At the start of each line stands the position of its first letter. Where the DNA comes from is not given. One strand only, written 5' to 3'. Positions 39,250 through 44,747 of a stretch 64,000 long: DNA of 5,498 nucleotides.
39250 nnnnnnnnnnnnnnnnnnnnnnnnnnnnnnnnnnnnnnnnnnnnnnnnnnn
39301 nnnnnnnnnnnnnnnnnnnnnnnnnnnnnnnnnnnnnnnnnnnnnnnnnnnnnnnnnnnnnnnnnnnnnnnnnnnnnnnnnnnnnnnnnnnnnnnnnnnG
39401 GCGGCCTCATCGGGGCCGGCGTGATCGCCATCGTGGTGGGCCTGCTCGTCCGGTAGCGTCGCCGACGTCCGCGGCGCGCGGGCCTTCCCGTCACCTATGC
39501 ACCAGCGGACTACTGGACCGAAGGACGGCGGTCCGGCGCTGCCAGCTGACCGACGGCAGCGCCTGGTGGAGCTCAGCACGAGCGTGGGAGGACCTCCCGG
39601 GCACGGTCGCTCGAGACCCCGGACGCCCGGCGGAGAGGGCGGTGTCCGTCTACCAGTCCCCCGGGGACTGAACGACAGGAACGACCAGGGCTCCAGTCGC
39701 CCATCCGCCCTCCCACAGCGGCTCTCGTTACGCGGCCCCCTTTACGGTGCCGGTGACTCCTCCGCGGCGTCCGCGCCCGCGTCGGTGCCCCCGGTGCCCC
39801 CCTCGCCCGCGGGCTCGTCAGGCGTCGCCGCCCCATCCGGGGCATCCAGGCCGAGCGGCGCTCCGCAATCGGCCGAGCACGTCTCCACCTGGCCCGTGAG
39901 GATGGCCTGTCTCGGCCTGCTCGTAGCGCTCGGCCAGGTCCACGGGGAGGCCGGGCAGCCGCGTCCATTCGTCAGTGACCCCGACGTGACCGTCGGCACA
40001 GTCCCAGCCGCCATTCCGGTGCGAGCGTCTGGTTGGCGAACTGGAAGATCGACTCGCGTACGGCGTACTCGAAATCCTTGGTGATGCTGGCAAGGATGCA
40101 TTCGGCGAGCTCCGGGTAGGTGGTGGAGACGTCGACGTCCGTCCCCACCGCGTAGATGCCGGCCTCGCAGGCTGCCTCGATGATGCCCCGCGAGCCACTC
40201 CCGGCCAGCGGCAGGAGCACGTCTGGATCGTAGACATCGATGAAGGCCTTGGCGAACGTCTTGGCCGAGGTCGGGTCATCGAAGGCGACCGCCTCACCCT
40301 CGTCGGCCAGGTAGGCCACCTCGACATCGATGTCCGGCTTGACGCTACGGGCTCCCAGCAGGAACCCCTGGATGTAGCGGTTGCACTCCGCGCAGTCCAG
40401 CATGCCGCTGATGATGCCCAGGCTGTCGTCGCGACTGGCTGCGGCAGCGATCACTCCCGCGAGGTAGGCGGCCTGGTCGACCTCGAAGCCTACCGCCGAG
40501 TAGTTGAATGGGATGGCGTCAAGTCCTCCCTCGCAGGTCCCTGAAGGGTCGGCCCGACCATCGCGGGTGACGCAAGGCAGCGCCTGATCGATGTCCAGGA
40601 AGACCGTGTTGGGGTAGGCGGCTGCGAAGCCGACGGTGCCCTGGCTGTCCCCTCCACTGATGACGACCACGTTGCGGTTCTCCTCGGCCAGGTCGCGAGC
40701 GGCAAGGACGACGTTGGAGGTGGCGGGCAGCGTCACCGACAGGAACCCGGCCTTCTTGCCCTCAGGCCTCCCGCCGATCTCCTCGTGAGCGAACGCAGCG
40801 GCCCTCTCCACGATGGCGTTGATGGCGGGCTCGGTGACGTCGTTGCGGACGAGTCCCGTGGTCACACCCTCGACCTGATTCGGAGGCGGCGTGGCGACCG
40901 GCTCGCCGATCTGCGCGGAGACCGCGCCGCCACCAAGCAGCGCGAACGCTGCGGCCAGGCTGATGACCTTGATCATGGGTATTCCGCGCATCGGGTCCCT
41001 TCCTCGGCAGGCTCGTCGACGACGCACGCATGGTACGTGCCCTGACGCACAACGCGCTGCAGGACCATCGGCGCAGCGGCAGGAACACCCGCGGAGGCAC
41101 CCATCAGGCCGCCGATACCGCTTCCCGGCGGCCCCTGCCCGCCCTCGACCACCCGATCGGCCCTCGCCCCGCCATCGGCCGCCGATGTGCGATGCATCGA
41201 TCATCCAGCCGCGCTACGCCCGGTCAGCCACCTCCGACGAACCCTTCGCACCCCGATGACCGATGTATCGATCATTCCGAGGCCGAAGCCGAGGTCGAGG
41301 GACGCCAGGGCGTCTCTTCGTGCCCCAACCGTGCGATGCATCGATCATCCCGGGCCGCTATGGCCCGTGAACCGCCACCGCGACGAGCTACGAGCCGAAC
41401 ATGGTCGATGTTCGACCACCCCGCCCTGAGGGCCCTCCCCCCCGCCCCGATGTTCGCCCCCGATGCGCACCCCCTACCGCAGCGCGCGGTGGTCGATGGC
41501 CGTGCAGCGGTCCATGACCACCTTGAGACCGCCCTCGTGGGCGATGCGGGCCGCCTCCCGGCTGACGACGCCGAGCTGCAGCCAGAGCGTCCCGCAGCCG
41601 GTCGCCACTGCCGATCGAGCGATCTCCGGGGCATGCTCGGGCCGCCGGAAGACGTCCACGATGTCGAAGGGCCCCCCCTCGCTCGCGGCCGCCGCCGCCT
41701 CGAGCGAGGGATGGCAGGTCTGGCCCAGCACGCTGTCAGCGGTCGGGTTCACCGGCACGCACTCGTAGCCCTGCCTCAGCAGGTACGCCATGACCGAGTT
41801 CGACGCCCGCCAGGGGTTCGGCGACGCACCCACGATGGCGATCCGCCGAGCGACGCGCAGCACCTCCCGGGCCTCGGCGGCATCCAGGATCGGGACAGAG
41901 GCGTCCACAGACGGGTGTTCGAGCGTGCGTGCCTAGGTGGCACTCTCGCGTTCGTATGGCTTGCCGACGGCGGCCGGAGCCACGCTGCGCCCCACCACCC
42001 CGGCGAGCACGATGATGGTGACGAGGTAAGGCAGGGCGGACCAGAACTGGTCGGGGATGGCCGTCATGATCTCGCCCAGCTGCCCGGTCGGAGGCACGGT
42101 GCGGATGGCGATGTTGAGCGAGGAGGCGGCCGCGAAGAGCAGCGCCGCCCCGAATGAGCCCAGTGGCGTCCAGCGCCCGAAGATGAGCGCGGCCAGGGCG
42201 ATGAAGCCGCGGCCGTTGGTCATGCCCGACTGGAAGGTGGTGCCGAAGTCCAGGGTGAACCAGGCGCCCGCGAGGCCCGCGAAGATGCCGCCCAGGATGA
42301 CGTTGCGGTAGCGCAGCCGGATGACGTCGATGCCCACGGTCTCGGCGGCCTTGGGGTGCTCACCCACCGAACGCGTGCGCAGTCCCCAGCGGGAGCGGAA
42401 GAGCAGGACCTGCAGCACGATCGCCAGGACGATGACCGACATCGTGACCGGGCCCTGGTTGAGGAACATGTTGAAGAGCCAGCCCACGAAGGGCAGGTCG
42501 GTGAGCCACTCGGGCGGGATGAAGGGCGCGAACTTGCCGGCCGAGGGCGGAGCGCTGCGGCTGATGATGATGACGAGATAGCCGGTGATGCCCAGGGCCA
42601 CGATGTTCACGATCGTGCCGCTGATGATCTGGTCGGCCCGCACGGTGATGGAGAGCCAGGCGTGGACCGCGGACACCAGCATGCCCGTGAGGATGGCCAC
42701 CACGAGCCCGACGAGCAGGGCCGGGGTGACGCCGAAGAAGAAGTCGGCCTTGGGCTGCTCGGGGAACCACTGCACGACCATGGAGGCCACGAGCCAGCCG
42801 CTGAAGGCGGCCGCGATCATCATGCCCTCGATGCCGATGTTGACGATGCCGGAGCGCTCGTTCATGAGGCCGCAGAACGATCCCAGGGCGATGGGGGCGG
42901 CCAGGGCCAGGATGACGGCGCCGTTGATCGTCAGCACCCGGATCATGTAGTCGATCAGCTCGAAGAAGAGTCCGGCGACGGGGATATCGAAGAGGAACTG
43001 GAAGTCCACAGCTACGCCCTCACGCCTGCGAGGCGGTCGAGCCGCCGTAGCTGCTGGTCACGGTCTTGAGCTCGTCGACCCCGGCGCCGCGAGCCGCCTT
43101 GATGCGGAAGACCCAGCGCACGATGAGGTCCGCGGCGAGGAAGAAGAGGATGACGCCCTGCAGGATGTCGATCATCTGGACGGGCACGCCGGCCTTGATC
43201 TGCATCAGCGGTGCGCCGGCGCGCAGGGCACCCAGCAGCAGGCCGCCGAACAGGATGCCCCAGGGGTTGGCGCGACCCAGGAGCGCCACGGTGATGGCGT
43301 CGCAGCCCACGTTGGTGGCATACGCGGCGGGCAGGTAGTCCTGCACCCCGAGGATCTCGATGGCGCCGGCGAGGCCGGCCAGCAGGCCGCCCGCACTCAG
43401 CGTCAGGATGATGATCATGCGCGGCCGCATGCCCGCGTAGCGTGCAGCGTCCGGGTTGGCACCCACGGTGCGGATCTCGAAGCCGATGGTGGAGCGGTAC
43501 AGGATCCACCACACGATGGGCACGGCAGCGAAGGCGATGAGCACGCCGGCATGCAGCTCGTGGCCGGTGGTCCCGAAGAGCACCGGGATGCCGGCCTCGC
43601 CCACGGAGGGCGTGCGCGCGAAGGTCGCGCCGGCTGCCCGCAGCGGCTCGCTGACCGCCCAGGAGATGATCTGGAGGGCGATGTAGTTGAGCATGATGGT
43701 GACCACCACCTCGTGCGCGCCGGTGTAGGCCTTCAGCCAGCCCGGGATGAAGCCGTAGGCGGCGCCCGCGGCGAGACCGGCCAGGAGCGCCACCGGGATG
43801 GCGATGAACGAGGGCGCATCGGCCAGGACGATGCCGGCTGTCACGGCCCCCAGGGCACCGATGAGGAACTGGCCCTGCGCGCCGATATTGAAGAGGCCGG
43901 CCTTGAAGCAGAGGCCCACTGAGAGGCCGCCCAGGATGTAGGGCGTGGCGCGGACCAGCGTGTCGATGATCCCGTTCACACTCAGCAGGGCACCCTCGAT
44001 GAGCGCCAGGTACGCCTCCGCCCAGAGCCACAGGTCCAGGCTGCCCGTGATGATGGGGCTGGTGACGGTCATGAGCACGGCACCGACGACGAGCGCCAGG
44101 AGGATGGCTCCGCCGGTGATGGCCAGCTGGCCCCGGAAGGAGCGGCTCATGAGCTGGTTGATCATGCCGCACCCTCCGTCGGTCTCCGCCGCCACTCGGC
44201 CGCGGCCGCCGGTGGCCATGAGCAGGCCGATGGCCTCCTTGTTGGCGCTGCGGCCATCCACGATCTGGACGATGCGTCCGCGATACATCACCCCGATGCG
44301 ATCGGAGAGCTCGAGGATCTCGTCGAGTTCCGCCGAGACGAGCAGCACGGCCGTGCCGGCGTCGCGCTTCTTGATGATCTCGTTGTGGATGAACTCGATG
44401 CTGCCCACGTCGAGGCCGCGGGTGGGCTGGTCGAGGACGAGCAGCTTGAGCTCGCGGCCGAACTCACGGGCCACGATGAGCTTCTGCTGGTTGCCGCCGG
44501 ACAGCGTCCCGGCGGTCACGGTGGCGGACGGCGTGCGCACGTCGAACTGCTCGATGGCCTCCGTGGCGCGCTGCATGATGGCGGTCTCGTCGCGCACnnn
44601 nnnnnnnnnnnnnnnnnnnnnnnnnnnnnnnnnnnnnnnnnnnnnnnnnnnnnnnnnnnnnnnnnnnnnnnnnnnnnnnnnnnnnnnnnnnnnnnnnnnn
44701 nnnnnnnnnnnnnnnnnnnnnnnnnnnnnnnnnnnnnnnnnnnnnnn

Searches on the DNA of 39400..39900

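Call 8: search_rna_families(source=window, start=39400, end=39900, threshold=evalue, max_evalue=10, show_alignments=3)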
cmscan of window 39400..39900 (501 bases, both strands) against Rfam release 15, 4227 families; matches with E-value up to 10: 2.
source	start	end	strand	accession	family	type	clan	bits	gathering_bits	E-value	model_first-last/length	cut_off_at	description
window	39820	39842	+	RF02940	COG3860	Cis-reg;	-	18.1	42.5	0.096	18-40/54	no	COG3860 RNA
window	39642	39673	+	RF01365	CRISPR-DR52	Gene; CRISPR;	-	16.5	50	2.7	1-37/37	no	CRISPR RNA direct repeat element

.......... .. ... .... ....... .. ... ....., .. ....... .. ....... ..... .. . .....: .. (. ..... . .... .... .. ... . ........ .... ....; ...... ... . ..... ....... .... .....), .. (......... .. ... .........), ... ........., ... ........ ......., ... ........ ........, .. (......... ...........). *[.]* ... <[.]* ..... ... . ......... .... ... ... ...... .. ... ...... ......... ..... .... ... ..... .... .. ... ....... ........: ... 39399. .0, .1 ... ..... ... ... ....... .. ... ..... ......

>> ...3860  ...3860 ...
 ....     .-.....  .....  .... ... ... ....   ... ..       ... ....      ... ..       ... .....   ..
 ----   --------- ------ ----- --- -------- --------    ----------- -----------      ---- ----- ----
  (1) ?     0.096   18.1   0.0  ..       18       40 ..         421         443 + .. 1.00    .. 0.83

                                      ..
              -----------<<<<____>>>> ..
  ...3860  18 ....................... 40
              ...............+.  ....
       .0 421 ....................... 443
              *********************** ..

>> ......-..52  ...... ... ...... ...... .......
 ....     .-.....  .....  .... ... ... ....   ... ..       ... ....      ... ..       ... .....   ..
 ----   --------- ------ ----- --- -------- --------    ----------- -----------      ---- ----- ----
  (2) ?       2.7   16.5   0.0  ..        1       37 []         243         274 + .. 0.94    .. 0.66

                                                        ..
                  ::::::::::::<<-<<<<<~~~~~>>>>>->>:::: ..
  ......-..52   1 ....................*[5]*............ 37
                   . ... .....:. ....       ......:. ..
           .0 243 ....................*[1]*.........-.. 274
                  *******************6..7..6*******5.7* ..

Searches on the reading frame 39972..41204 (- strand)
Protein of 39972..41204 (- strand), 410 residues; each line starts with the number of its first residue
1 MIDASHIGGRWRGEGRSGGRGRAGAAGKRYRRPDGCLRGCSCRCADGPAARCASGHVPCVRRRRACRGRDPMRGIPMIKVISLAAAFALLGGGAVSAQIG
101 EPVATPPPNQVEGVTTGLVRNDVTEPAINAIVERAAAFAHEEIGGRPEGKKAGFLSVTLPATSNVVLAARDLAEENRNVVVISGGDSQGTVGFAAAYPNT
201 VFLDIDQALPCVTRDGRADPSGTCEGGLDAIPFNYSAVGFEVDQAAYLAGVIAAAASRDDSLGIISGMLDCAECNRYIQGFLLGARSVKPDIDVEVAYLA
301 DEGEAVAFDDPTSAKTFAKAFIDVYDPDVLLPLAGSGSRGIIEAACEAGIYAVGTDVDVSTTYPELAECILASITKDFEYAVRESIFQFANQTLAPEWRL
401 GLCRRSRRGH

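Call 17: search_protein_families(library=pfam, proteins=[window:39972-41204:-], max_evalue=0.01)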
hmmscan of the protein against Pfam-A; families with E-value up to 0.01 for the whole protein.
window:39972-41204:- (410 aa): 1 family
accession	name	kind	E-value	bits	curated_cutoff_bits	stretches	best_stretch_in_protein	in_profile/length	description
PF02608.20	Bmp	-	2.3e-22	79.8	24.1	1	163-393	47-249/301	ABC transporter substrate-binding protein PnrA-like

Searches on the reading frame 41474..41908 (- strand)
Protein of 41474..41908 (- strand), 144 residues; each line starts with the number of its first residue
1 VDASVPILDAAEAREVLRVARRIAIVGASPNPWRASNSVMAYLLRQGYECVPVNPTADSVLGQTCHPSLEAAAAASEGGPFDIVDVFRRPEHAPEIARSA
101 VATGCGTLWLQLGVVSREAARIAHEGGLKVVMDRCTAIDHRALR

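Call 80: search_protein_families(library=pfam, proteins=[window:41474-41908:-], max_evalue=0.00001)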
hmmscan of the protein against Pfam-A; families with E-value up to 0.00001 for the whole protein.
window:41474-41908:- (144 aa): 1 family
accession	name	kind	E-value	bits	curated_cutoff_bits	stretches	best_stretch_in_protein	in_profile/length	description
PF13380.12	CoA_binding_2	-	5.4e-39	133.7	22.8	1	21-140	1-115/116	CoA binding domain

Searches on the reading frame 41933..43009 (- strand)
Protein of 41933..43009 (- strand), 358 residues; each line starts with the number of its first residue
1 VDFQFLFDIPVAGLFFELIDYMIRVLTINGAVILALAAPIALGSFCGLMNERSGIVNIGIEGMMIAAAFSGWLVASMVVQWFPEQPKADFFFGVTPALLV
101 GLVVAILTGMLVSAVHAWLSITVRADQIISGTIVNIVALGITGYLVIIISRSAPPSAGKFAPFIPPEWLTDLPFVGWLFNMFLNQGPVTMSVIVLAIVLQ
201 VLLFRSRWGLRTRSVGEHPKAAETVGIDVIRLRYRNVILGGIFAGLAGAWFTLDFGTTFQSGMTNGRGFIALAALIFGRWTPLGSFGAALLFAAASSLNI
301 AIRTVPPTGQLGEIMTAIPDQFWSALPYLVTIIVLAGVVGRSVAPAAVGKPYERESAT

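Call 80: search_protein_families(library=pfam, proteins=[window:41933-43009:-], max_evalue=0.00001)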
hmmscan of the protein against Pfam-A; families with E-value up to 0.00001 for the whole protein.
window:41933-43009:- (358 aa): 1 family
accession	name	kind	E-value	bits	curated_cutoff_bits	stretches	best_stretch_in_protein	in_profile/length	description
PF02653.21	BPD_transp_2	-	2.2e-36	125.8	26.8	1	33-335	5-269/269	Branched-chain amino acid transport system / permease component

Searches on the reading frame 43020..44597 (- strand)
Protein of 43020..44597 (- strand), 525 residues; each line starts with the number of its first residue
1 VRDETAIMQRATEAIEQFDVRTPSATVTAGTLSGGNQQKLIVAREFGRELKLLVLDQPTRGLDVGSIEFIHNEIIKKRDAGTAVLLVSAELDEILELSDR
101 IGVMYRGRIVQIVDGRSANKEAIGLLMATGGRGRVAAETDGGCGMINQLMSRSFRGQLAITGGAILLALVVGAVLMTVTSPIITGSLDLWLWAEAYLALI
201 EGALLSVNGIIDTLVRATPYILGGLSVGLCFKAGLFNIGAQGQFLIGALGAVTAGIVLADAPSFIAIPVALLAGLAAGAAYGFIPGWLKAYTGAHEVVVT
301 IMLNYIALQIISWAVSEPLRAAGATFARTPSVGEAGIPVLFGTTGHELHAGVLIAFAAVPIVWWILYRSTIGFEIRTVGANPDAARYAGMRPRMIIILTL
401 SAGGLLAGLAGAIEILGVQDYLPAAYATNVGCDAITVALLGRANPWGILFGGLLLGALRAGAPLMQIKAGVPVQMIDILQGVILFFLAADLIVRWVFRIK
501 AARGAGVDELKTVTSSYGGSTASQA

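Call 80: search_protein_families(library=pfam, proteins=[window:43020-44597:-], max_evalue=0.00001)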
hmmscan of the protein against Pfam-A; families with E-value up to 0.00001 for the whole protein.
window:43020-44597:- (525 aa): 1 family
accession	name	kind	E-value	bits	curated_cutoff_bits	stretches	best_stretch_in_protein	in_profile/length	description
PF02653.21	BPD_transp_2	-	9.1e-44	150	26.8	1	210-487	2-268/269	Branched-chain amino acid transport system / permease component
